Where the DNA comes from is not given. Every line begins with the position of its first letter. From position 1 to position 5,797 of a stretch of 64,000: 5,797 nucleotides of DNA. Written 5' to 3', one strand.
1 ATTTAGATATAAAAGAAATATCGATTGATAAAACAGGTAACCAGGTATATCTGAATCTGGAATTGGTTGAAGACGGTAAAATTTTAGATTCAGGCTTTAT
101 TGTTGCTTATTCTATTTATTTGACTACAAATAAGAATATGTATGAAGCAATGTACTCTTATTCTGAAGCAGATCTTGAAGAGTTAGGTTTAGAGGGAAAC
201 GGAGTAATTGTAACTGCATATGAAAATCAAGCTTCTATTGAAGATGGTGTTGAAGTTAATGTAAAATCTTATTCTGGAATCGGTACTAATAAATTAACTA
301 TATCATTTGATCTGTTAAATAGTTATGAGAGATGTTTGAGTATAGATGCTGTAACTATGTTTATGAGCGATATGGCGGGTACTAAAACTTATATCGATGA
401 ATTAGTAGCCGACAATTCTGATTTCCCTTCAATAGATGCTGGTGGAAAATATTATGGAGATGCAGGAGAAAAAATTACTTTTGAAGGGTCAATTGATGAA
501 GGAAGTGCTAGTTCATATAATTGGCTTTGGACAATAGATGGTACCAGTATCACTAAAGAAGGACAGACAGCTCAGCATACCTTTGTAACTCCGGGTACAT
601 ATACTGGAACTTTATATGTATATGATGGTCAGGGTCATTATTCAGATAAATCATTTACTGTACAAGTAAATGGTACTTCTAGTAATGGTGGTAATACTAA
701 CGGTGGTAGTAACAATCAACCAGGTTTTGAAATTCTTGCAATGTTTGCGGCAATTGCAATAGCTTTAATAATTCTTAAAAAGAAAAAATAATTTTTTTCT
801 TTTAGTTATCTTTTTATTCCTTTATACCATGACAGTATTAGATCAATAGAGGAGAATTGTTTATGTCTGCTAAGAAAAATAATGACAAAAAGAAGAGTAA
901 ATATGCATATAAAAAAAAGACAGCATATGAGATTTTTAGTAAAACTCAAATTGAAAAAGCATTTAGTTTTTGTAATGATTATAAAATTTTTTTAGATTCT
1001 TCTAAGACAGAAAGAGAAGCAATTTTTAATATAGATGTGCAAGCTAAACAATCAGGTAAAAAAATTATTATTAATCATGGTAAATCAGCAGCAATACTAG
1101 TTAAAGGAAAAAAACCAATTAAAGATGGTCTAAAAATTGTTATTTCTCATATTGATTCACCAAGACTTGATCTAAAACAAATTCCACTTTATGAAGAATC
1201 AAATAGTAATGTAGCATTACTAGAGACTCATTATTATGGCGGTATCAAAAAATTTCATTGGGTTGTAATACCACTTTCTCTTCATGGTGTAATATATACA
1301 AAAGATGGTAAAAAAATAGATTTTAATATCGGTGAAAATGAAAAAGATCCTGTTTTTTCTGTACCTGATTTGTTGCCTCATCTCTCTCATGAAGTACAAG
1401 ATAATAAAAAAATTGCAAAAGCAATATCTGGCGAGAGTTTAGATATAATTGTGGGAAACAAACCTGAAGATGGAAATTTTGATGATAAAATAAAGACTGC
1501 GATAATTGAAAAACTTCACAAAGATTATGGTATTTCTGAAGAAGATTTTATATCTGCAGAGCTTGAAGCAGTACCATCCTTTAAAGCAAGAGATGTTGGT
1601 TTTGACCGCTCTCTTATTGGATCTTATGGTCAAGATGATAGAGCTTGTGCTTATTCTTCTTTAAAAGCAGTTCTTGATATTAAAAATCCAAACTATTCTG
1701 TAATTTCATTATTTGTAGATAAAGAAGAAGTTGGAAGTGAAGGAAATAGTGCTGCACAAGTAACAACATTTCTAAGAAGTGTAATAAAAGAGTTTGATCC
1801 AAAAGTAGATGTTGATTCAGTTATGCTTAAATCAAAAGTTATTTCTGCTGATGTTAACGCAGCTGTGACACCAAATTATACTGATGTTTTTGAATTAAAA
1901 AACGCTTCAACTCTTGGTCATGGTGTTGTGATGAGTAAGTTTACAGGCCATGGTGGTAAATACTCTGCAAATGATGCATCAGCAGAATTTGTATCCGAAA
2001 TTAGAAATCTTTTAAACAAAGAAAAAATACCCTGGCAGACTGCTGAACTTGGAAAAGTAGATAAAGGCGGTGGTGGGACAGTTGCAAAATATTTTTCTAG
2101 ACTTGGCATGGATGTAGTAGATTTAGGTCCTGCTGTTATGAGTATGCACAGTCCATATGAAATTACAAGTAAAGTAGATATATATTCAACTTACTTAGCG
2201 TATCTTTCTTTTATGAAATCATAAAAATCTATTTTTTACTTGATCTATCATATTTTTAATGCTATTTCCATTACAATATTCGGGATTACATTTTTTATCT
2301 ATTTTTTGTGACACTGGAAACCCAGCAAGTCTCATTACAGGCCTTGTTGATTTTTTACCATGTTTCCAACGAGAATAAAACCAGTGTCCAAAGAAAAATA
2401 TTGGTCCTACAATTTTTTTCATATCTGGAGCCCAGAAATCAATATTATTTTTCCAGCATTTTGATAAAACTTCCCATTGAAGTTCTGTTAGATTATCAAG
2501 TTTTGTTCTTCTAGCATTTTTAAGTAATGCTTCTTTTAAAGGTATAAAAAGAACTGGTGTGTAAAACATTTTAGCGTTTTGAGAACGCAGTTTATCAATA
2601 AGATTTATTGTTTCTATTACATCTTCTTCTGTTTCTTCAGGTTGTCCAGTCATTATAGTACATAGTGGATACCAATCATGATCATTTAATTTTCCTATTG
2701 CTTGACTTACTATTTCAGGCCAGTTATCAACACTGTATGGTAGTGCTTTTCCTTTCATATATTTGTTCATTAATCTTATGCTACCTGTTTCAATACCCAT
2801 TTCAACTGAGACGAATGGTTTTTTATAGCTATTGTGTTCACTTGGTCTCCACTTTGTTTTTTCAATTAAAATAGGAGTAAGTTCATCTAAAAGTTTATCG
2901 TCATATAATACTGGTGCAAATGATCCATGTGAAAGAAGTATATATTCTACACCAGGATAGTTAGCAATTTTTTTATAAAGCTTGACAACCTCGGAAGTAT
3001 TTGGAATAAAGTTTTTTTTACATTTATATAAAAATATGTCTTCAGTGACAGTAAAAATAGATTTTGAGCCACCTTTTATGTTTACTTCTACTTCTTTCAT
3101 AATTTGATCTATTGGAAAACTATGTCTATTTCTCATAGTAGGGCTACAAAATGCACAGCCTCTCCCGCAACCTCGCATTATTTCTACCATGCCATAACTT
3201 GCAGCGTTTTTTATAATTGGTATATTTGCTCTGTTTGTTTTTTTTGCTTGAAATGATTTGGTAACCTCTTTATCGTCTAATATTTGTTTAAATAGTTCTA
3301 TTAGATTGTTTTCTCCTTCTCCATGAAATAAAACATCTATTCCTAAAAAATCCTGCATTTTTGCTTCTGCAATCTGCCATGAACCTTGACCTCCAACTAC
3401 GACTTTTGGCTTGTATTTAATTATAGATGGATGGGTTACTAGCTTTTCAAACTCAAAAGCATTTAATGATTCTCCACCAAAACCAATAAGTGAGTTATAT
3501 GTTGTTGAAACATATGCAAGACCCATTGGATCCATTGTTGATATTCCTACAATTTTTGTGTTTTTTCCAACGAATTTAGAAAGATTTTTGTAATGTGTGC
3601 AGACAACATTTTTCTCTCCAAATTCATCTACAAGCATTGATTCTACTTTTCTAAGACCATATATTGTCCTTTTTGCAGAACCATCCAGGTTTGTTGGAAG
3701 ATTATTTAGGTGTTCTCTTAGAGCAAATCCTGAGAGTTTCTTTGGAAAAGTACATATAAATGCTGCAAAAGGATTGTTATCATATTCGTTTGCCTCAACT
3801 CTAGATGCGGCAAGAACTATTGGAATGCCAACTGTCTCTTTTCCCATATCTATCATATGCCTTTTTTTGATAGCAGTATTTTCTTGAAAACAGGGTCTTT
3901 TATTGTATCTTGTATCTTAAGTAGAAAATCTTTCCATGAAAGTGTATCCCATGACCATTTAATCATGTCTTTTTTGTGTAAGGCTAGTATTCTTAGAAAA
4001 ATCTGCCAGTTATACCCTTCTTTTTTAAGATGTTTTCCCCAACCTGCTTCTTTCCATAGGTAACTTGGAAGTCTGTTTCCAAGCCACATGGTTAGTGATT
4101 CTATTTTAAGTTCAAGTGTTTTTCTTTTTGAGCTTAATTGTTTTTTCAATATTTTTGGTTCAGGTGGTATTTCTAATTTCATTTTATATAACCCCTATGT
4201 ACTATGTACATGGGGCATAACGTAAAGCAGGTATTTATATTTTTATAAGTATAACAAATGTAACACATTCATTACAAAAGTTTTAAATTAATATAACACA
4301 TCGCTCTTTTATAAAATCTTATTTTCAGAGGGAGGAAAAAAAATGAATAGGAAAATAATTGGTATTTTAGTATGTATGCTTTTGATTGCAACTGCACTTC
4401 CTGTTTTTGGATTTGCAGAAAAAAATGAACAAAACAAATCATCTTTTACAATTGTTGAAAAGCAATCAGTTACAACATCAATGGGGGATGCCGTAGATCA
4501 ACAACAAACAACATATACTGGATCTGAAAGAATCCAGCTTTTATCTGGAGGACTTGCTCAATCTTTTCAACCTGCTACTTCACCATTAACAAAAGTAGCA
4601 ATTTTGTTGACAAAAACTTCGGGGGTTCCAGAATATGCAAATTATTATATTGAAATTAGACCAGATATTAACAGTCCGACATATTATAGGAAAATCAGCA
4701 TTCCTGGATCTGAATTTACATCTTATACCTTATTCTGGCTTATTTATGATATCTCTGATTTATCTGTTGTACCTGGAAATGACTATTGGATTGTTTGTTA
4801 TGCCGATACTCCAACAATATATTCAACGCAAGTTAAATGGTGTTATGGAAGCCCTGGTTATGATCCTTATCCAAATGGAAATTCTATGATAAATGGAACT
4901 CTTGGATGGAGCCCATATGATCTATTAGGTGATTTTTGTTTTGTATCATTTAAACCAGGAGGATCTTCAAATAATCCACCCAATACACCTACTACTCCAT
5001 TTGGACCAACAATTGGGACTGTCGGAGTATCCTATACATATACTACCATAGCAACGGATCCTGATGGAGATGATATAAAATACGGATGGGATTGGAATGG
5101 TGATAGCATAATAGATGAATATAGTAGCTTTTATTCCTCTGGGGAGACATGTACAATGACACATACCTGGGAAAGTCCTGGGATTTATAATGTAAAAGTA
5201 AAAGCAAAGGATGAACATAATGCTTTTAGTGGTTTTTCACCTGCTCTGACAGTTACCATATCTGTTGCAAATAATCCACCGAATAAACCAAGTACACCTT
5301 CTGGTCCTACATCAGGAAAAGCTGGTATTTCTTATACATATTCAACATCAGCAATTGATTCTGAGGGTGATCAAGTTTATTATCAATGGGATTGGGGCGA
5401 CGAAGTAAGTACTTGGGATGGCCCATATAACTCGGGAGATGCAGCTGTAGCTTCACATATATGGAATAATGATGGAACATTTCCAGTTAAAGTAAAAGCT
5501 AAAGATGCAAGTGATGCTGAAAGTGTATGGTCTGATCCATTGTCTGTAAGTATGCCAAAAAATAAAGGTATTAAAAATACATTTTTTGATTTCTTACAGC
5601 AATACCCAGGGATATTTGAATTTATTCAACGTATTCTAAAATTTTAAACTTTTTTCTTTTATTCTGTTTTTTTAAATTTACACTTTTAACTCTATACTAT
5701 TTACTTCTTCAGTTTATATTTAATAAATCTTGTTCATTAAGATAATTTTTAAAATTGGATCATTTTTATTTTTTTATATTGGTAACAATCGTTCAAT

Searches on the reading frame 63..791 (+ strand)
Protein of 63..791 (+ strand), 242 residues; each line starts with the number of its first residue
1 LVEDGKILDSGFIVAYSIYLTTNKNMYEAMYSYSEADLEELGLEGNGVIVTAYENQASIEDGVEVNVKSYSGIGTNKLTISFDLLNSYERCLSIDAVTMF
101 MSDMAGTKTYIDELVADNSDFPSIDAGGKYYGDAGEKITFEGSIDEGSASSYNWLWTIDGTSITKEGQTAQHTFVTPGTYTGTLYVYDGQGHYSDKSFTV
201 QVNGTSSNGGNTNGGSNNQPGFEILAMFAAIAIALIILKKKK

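Call 25: search_protein_families(library=pfam, proteins=[window:63-791:+], max_evalue=0.001)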
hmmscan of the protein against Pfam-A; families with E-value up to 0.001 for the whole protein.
window:63-791:+ (242 aa): 2 families
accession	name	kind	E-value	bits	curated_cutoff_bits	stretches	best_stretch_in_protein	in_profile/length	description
PF18911.6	PKD_4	-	6.8e-11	42.5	27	1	122-202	4-85/85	PKD domain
PF00801.26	PKD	-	3.4e-08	33.8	23.5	1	131-197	10-76/80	PKD domain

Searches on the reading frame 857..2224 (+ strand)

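Call 25: search_protein_families(library=pfam, proteins=[window:857-2224:+], max_evalue=0.001)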
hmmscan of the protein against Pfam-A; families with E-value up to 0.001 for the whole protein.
window:857-2224:+ (455 aa): 2 families
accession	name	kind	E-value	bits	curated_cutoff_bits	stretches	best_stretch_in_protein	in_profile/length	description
PF02127.20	Peptidase_M18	-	7e-84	282.6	24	1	62-452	34-431/432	Aminopeptidase I zinc metalloprotease (M18)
PF05343.19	Peptidase_M42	-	1e-07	31.7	23.2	0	352-445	205-289/292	M42 glutamyl aminopeptidase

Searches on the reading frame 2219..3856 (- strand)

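Call 25: search_protein_families(library=pfam, proteins=[window:2219-3856:-], max_evalue=0.001)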
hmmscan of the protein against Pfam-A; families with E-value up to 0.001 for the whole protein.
window:2219-3856:- (545 aa): 1 family
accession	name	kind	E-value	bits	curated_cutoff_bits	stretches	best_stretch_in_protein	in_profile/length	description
PF04055.27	Radical_SAM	-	4.8e-10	40.3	29.5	1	224-420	1-166/166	Radical SAM superfamily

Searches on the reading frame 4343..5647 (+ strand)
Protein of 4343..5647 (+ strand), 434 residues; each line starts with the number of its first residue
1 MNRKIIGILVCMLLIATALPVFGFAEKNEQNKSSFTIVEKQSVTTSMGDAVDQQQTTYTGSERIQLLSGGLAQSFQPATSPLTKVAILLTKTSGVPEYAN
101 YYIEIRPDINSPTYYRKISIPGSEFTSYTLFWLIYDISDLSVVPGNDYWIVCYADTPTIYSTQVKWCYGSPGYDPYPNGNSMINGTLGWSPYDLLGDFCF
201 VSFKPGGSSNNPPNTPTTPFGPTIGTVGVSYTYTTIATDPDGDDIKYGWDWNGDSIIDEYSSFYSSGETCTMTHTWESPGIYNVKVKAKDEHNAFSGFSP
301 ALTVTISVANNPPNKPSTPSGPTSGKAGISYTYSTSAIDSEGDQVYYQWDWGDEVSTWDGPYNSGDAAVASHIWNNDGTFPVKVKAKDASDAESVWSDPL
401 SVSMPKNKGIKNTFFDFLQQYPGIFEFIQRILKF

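Call 25: search_protein_families(library=pfam, proteins=[window:4343-5647:+], max_evalue=0.001)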
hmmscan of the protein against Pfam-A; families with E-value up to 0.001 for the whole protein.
window:4343-5647:+ (434 aa): 2 families
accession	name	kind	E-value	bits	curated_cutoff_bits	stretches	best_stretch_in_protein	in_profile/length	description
PF00801.26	PKD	-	5.4e-15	55.6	23.5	2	320-392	7-71/80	PKD domain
PF18911.6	PKD_4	-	2.3e-11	44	27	2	321-394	10-76/85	PKD domain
